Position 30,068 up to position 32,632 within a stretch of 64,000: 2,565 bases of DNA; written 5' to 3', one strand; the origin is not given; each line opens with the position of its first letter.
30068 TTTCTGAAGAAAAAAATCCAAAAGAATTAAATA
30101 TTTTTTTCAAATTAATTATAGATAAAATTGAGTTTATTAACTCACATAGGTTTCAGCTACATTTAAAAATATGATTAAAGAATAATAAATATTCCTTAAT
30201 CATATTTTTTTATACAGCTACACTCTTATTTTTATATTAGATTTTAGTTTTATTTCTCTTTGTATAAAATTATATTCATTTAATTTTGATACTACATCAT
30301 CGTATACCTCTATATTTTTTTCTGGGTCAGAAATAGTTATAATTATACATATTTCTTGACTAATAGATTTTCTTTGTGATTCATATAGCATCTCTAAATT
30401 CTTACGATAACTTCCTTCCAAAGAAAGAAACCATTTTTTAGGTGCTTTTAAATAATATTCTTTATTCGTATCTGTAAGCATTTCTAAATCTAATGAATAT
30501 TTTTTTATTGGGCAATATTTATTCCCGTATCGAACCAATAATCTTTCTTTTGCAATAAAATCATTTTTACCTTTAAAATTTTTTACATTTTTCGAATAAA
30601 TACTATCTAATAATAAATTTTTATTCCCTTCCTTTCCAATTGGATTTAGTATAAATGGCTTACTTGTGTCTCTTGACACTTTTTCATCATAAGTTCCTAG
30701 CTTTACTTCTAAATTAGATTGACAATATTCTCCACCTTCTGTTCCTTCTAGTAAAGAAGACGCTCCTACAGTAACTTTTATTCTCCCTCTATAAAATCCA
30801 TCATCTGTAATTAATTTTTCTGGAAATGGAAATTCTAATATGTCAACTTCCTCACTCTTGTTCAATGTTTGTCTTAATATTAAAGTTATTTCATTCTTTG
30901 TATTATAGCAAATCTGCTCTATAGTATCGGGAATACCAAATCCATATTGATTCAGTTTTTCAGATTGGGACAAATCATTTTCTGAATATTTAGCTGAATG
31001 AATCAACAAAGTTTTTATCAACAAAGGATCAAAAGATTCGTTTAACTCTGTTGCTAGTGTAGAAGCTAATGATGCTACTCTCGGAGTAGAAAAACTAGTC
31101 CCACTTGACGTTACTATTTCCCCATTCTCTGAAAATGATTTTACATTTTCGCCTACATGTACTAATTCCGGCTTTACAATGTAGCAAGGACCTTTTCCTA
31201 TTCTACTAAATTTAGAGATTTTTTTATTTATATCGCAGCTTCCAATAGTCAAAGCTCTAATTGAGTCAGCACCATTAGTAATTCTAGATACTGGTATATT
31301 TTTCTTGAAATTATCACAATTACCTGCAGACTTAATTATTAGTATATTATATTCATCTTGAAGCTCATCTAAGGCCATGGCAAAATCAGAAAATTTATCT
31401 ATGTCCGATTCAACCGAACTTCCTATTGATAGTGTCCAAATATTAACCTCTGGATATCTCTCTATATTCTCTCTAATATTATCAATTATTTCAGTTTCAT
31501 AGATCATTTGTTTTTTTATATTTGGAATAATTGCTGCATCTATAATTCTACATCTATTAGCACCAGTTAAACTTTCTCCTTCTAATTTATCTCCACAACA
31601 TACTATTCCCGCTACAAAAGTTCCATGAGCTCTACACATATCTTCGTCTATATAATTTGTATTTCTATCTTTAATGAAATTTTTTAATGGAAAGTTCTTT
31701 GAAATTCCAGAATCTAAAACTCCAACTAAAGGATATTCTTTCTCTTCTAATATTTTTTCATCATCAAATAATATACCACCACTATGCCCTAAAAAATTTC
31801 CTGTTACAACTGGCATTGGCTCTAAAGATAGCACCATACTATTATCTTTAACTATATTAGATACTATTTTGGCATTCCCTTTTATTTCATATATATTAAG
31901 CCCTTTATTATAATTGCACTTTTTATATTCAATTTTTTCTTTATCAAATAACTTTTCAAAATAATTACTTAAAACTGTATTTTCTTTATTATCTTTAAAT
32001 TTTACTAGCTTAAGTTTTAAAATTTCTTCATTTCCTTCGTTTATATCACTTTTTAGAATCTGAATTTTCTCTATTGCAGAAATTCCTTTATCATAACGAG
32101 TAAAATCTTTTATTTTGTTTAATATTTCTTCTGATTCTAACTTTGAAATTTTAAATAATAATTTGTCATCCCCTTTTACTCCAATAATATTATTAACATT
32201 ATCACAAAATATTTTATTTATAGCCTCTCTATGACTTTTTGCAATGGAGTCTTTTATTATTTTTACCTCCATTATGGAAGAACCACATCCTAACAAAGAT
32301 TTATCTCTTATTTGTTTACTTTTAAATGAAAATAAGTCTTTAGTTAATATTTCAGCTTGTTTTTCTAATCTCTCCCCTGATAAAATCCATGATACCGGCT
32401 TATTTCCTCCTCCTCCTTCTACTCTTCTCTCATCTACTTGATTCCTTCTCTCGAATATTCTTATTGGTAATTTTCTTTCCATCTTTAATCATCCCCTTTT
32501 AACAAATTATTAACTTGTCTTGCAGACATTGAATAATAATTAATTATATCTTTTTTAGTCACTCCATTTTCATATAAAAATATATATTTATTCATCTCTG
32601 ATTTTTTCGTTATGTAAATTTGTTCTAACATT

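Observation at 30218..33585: AAA+ ATPase + cytoplasmic S8 subtilase operon at the prophage/chromosome junction (IetAS-like candidate defence pair)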

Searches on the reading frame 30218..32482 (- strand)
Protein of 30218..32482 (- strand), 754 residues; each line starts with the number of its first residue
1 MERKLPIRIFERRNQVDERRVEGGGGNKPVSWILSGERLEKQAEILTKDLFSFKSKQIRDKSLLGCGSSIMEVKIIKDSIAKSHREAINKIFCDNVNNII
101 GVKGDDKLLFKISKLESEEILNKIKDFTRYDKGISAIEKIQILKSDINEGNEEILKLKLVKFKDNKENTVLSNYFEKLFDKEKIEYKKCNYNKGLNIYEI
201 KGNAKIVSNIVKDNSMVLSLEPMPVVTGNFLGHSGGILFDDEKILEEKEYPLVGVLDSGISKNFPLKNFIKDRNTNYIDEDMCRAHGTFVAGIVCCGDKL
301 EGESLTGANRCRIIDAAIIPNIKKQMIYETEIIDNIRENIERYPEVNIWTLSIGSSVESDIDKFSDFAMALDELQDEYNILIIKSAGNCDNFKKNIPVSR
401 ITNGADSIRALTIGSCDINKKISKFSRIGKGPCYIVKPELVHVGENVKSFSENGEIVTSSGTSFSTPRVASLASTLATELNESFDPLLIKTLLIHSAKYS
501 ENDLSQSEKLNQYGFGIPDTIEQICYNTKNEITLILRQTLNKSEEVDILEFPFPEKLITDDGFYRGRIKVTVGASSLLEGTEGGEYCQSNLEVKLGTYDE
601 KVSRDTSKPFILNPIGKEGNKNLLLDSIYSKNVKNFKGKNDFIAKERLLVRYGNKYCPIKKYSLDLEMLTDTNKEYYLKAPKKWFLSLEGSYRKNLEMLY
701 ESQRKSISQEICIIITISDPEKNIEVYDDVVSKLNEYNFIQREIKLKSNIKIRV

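Call 3: search_protein_families(library=padloc, proteins=[window:30218-32482:-], max_evalue=0.01)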
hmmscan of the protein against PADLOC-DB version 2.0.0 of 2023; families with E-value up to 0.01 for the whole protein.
window:30218-32482:- (754 aa): 9 families
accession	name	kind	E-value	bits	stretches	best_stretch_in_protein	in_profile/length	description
PDLC02201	IetS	-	8.9e-254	842.4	1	1-754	2-779/781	-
PDLC02197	IetS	-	1.6e-122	408.2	1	4-751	5-748/749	-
PDLC02200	IetS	-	2.9e-82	275.1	1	4-753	13-777/780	-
PDLC02202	IetS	-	4.9e-72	241.3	2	151-601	194-666/780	-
PDLC02199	IetS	-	4.1e-64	215.1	2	205-754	269-826/826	-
PDLC04233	IetS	-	1.5e-14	51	2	336-391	395-461/855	-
PDLC02198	IetS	-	4.5e-14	49.4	1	247-398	250-409/795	-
PDLC03014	subtilase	-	4.4e-09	34.3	1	253-505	176-382/391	-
PDLC04234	IetS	-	0.00015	18.2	1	343-396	415-465/656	-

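Call 4: search_protein_families(library=pfam, proteins=[window:30218-32482:-], max_evalue=0.01)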
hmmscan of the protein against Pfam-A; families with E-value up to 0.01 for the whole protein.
window:30218-32482:- (754 aa): 1 family
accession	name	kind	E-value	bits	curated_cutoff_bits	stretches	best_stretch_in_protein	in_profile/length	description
PF00082.27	Peptidase_S8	-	1.7e-32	113.4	21.8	1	250-516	3-288/288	Subtilase family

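Call 5: search_protein_families(library=ncbifam, proteins=[window:30218-32482:-], max_evalue=0.01)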
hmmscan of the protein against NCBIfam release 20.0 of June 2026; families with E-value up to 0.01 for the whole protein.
window:30218-32482:- (754 aa): 4 families
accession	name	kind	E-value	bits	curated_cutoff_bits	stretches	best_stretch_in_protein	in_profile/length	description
NF042956.1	IteS_antiphage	equivalog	2e-94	317.4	900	1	68-748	60-745/747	S8 family anti-phage peptidase IteS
TIGR03921.1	T7SS_mycosin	equivalog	5.5e-10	38.9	278.75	1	252-517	16-278/353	type VII secretion-associated serine protease mycosin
TIGR03895.1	protease_PatA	subfamily_domain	2e-08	33.5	421.05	1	286-533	1-237/606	PatA/PatG family cyanobactin maturation protease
NF040809.1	germ_prot_CspBA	exception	2.1e-06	25.7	1250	1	405-519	400-517/1099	bifunctional germination protease/germinant receptor pseudoprotease CspBA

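Call 14: find_encoding_contigs(protein=window:30218-32482:-, flank=10000, max_places=10)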
Protein window:30218-32482:- (754 aa): no gene with exactly this product is on record in the collection.

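Call 15: find_homologous_proteins(query=window:30218-32482:-, max_evalue=0.00001)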
Query window:30218-32482:- (754 aa): 972 proteins with E <= 0.00001 among 8000 candidates; the best 120 are listed.
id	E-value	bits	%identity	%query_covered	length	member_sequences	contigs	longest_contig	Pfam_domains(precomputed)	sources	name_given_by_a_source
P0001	0.0e+0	1663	100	100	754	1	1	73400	PF00082.28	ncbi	ncbi:MAG: S8 family peptidase [Fusobacteriaceae bacterium]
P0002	1.4e-186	640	45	100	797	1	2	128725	PF00082.28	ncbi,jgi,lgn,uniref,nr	ncbi:MAG: S8 family peptidase [Anaeromicrobium sp.]|jgi:hypothetical protein|uniref:S8 family peptid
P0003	5.9e-184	631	43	100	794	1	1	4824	PF00082.28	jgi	jgi:subtilisin family serine protease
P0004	7.9e-184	631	45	100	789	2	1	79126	PF00082.28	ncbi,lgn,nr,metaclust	ncbi:hypothetical protein IKQ_06148 [Bacillus cereus VDM053]|nr:hypothetical protein IKQ_06148 [Baci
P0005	1.7e-182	626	44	100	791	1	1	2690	PF00082.28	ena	-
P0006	1.8e-182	626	45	100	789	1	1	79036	PF00082.28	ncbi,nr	ncbi:S8 family peptidase [Bacillus cereus]|nr:S8 family peptidase [Bacillus cereus]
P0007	4.3e-182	625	43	100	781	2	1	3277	PF00082.28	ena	-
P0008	2.1e-181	623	44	100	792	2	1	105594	PF00082.28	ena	-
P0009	3.9e-180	619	41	100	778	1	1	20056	PF00082.28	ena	-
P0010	9.4e-180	617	42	100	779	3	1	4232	PF00082.28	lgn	-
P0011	1.8e-179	617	45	100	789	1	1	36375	PF00082.28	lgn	-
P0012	2.0e-178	613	44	100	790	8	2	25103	PF00082.28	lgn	-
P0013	2.0e-178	613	43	100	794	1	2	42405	PF00082.28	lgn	-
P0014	4.2e-178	612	43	100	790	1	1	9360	PF00082.28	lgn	-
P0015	4.5e-178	612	43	100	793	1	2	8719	PF00082.28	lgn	-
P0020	3.3e-176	606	45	100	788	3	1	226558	PF00082.28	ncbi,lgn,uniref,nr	ncbi:S8 family peptidase [Bacillus spizizenii]|uniref:S8 family peptidase n=1 Tax=Bacillus spizizeni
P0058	1.6e-171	590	43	100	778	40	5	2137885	PF00082.28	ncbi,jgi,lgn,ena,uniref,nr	ncbi:S8 family peptidase [Leptotrichia sp. oral taxon 223]|uniref:S8 family peptidase n=1 Tax=Leptot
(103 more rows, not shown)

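Call 16: search_dna_similar(query=window:30218-32482:-, collection=phages, mode=protein, max_rows=20)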
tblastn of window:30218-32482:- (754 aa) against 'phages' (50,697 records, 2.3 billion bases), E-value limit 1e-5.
Records with a match: 9; places in all: 9; records where one place covers at least 80% of the query: 1.
Best place of each record, by identity: <60% 9.
By first word of the organism name: Bacteriophage 4; Paenibacillus 4; Escherichia 1.
By host as written in the record: - 4; Paenibacillus larvae 2; Paenibacillus larvae 2006 2; Escherichia coli 1.
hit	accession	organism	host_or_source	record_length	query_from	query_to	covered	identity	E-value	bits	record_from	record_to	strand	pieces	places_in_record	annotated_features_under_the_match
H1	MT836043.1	Bacteriophage sp.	human fecal samples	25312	1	752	100%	32.3%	3e-97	337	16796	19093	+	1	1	record has no annotation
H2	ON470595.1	Escherichia phage vB_EcoS-683R6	Escherichia coli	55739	162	752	78%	24.8%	6e-39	162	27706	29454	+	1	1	S8 family peptidase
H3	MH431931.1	Paenibacillus phage Yyerffej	Paenibacillus larvae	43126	191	601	55%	25.8%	9e-15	85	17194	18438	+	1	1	peptidase domain protein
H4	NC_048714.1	Paenibacillus phage Yyerffej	Paenibacillus larvae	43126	191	601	55%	25.8%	9e-15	85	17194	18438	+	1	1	S8 family peptidase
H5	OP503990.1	Paenibacillus phage Dash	Paenibacillus larvae 2006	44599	191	601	55%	25.8%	9e-15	85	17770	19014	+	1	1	S8 peptidase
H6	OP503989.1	Paenibacillus phage Callan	Paenibacillus larvae 2006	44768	191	601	55%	25.8%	9e-15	85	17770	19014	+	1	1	S8 peptidase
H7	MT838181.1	Bacteriophage sp.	human fecal samples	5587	240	596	47%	22.2%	3e-10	70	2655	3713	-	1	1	record has no annotation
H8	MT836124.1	Bacteriophage sp.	human fecal samples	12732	251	596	46%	21.6%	2e-11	74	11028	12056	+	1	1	record has no annotation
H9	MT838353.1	Bacteriophage sp.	human fecal samples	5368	253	496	32%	25.9%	2e-7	61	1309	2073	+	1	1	record has no annotation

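Call 32: search_solved_structures(query=window:30218-32482:-, max_evalue=0.001)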
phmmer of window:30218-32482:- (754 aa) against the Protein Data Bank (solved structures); distinct sequences matched with E-value up to 0.001: 10.
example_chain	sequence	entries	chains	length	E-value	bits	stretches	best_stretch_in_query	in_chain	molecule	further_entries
8uwc_A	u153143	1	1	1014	2.5e-07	32.5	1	253-498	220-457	Membrane-bound transcription factor site-1 protease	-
8uw8_A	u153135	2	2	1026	2.5e-07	32.5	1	253-498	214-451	Membrane-bound transcription factor site-1 protease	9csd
4i0w_B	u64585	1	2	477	5.8e-07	31.3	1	411-488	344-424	Protease CspB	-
4h6w_A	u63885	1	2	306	3.8e-06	28.6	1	284-531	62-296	N-terminal cyanobactin protease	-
7xr8_A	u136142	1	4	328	3.6e-05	25.4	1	267-482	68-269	Major intracellular serine protease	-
9sj6_C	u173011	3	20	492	5.1e-05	24.8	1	371-518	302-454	Subtilisin-like serine germination related protease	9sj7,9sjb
4h6v_A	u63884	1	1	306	0.00016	23.2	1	282-506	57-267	Subtilisin-like protein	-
3zxx_A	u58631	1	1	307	0.00016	23.2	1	282-506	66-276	SUBTILISIN-LIKE PROTEIN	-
3zxy_A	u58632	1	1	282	0.00033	22.2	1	282-506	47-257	SUBTILISIN-LIKE PROTEIN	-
1s2n_A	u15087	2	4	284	0.00072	21.1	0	279-508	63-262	extracellular subtilisin-like serine proteinase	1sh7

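Call 36: search_dna_similar(query=window:30218-32482:-, collection=plasmids, mode=protein, max_rows=40, rows=spread)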
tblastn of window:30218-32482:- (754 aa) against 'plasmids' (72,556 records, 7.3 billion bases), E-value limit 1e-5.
Records with a match: 295; places in all: 295; records where one place covers at least 80% of the query: 11.
Best place of each record, by identity: <60% 295.
By first word of the organism name: Klebsiella 189; Clostridium 13; Rhizobium 11; Enterobacter 11; Enterococcus 7; Agrobacterium 5; Escherichia 5; Leptolyngbya 5; Bradyrhizobium 4; Synechocystis 3; and 31 more.
By predicted mobility (MOB-suite, as given by PLSDB): conjugative 216; non-mobilizable 56; mobilizable 23.
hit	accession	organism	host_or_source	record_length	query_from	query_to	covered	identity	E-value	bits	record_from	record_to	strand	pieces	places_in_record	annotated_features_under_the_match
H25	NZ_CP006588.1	Hymenobacter sp. APR13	silkworm feces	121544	1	752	100%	35.1%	2e-128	429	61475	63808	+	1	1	S8 family peptidase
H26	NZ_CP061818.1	Enterococcus faecium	Homo sapiens,blood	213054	10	754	99%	31.8%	8e-60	303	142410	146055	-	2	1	S8 family peptidase | IS256 family transposase | hypothetical protein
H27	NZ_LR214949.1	Mesomycoplasma hyorhinis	Uninoculated HEP-2 tissue culture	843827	191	623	57%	26.2%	2e-15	89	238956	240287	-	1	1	S8 family peptidase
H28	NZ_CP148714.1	Clostridium perfringens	-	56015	244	596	47%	26.2%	1e-16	92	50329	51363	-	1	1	S8 family peptidase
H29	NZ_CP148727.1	Clostridium perfringens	Homo sapiens,single cell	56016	244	596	47%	26.2%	2e-16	92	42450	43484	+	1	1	S8 family peptidase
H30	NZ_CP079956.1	Macrococcus sp. 19Msa1099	pure culture,pork meat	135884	251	601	47%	24.9%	5e-12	78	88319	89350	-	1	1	S8 family peptidase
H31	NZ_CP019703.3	Rhizobium rhizogenes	plant,whole organism,isolated from ...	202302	251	596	46%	25.2%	7e-10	71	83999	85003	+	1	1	S8 family peptidase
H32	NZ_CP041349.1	Komagataeibacter xylinus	Ziziphus mauritiana Lam,cell ...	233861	251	601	47%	22.8%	1e-8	66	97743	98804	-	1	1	S8 family peptidase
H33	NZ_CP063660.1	Synechocystis sp. PCC 7339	cell culture,Tidal pool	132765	251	557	41%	24.8%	6e-11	74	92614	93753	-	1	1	S8 family peptidase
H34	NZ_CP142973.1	Klebsiella pneumoniae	cell culture,seawater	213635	247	554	41%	22.4%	2e-10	72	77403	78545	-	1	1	S8 family peptidase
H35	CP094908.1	Klebsiella pneumoniae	Homo sapiens,whole organism,rectum ...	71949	247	554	41%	22.4%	2e-10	72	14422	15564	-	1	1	S8 family peptidase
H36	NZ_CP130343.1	Enterobacter cloacae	Homo sapiens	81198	247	554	41%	22.4%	2e-10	72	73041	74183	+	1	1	S8 family peptidase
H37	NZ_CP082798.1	Klebsiella pneumoniae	Homo sapiens,Swab from Pharynx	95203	247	554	41%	22.4%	2e-10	72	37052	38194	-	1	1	S8 family peptidase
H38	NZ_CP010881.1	Escherichia coli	Homo sapiens,sputum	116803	247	554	41%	22.4%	2e-10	72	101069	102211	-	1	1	S8 family peptidase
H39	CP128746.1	Klebsiella pneumoniae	Homo sapiens,urine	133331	247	554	41%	22.4%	2e-10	72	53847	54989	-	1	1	S8 family peptidase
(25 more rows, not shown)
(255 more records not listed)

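Call 47: predict_structure(alignment_id=A1)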
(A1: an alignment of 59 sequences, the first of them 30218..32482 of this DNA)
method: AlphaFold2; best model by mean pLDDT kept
length: 754 residues; sequences in the alignment: 59
mean_pLDDT: 86.0   pTM: 0.88
mean pLDDT of the five models: 86.0, 84.1, 83.1, 82.4, 81.3
residues with pLDDT >= 90: 351; 70-90: 327; 50-70: 71; < 50: 5
segments of 3 or more residues with pLDDT < 50: 23-27
pLDDT, mean of each block of 10 residues (from residue 1): 85 64 49 85 89 76 71 81 75 74 82 75 87 88 84 88 85 91 92 90 87 88 79 64 80 96 87 93 93 93 89 95 89 96 97 87 92 96 91 83 94 92 85 88 93 90 93 95 95 94 82 92 94 94 83 93 95 91 85 93 79 82 87 60 69 73 89 93 92 79 84 96 94 91 84 60
secondary structure, 60 per line:
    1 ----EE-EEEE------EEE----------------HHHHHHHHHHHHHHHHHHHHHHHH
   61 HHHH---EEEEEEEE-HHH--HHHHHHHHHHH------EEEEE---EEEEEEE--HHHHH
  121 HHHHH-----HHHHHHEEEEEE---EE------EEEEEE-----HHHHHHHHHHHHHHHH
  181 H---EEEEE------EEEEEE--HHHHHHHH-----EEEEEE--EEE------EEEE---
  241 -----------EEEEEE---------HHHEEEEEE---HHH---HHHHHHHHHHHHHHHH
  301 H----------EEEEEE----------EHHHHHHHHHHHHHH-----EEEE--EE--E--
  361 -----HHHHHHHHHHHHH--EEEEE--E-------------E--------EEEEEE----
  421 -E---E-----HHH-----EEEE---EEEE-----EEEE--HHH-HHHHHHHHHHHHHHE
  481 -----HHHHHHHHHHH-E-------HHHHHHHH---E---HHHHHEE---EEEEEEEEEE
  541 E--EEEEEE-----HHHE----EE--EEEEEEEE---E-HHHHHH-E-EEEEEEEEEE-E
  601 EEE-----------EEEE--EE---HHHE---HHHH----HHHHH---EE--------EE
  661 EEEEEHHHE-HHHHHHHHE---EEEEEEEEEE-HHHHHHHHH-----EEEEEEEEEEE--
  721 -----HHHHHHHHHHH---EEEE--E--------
elements in order (helices of 4 or more, strands of 3 or more residues): E8-11 E18-20 H37-64 E68-75 H82-92 E99-103 E107-113 H116-125 H131-136 E137-142 E154-159 H165-181 E185-189 E196-201 H204-211 E217-222 E225-227 E234-237 E252-257 E270-275 H285-301 E312-317 H329-342 E348-351 H366-378 E381-385 E411-416 E440-443 E447-450 E456-459 H466-479 H486-496 H506-513 H521-525 E531-541 E544-549 E567-574 H580-585 E589-598 E600-603 E615-618 H633-636 H641-645 E659-665 H671-678 E683-692 H694-702 E708-718 H726-736 E740-743

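Call 50: fold_search(model_id=the predicted structure, library=pdb)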
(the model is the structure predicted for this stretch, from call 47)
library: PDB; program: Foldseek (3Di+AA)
matches with E <= 10: 961; with E <= 0.001: 259
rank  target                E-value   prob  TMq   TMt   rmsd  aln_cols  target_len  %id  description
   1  3afg_B                2.5e-21  1.00  0.43  0.61   8.5       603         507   16  Crystal structure of ProN-Tk-SP from Thermococcus kodakaraensis (released 2010-08-04)
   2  3afg_A                8.6e-21  1.00  0.42  0.60   8.8       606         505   16  Crystal structure of ProN-Tk-SP from Thermococcus kodakaraensis (released 2010-08-04)
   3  9ues_B                2.5e-17  1.00  0.35  0.61   7.5       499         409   17  Crystal structure of an inactive TKSP mutant in complex with the TKS propeptide (released 2026-02-18)
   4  8uw8_A                2.5e-15  1.00  0.31  0.32  10.2       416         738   19  Site-one protease and SPRING (released 2024-07-10)
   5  1wmd                  3.0e-15  1.00  0.39  0.64   7.2       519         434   14  Crystal Structure of alkaline serine protease KP-43 from Bacillus sp. KSM-KP43 (1.30 angstrom, 100 K) (released 2004-09-14)
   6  5fax_A                4.0e-15  1.00  0.37  0.61   7.6       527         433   13  Structure of subtilase SubHal from Bacillus halmapalus (released 2016-05-18)
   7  5vlp_A                4.8e-15  1.00  0.36  0.45  12.9       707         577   10  PCSK9 complex with LDLR antagonist peptide and Fab7G7 (released 2017-08-16)
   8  9csd_A                1.6e-14  1.00  0.30  0.31  12.2       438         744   18  The Ectodomains of SPRING and S1P with the inhibitor PF-429242 (released 2025-04-23)
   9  6u2f_A                1.1e-13  1.00  0.35  0.44  12.8       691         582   11  PCSK9-Fab 7G7 complex bound to cis-1-amino-4-phenylcyclohexaneacyl-WNLK(hR)IGLLR - NH2 (released 2020-02-05)
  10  3qfh_B                2.9e-13  1.00  0.34  0.55   6.5       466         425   15  2.05 Angstrom Resolution Crystal Structure of Epidermin Leader Peptide Processing Serine Protease (EpiP) from Staphylo (released 2011-02-02)
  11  1mpt                  3.5e-13  1.00  0.27  0.70   4.0       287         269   20  CRYSTAL STRUCTURE OF A NEW ALKALINE SERINE PROTEASE (M-PROTEASE) FROM BACILLUS SP. KSM-K16 (released 1994-06-22)
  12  6u3i_A                5.0e-13  1.00  0.36  0.45  12.7       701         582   10  Design of organo-peptides as bipartite PCSK9 antagonists (released 2020-02-05)
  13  3t41_B                5.6e-13  1.00  0.35  0.58   6.7       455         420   16  1.95 Angstrom Resolution Crystal Structure of Epidermin Leader Peptide Processing Serine Protease (EpiP) S393A Mutant  (released 2011-08-17)
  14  3bps_A                1.2e-12  1.00  0.29  0.47  12.2       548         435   10  PCSK9:EGF-A complex (released 2008-02-12)
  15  8uwc                  1.8e-12  1.00  0.32  0.47   9.9       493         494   16  Site-one protease without SPRING (released 2024-07-10)
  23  3whi_B                3.2e-12  1.00  0.35  0.69   5.4       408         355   13  Crystal structure of unautoprocessed form of IS1-inserted Pro-subtilisin E (released 2013-12-25)
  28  3whi_A                8.8e-12  1.00  0.36  0.70   4.9       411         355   14  Crystal structure of unautoprocessed form of IS1-inserted Pro-subtilisin E (released 2013-12-25)
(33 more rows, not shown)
